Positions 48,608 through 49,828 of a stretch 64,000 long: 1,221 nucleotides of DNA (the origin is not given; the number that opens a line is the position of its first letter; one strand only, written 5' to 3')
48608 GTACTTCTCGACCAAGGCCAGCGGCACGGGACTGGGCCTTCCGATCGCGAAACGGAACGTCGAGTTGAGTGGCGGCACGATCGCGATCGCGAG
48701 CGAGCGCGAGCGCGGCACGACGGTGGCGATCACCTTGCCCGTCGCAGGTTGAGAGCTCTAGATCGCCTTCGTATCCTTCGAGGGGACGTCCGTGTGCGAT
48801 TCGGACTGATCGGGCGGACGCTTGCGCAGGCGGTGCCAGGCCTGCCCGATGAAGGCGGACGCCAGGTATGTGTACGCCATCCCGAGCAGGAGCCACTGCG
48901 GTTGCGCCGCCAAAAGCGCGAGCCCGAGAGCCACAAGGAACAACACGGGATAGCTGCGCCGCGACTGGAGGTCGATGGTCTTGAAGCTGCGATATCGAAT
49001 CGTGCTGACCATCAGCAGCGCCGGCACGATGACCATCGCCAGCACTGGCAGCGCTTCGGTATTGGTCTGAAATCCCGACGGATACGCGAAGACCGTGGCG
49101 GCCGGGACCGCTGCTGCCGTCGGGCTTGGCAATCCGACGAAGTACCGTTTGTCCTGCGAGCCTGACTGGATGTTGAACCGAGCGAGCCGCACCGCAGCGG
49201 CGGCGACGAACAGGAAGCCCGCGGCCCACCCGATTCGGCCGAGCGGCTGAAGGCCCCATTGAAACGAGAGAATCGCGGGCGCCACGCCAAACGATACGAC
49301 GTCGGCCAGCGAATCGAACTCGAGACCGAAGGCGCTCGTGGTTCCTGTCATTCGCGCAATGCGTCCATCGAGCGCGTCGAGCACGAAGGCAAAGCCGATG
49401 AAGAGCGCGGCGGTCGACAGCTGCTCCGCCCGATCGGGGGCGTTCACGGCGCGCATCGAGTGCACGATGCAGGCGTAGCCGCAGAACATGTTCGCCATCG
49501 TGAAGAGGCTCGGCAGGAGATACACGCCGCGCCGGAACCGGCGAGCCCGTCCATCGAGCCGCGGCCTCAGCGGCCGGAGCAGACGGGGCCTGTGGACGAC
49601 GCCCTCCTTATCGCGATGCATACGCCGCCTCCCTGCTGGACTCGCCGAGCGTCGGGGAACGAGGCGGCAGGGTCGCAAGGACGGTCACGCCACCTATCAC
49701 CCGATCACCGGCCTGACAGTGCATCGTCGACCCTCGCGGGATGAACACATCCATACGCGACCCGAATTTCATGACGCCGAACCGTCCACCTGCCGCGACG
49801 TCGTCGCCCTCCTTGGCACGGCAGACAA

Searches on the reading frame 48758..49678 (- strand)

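Call 51: search_protein_families(library=pfam, proteins=[window:48758-49678:-], max_evalue=0.00001)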
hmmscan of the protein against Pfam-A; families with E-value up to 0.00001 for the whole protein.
window:48758-49678:- (306 aa): 1 family
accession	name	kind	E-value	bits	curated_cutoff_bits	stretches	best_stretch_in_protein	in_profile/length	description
PF01066.26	CDP-OH_P_transf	-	7.5e-21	75.6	22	1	54-213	2-138/152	CDP-alcohol phosphatidyltransferase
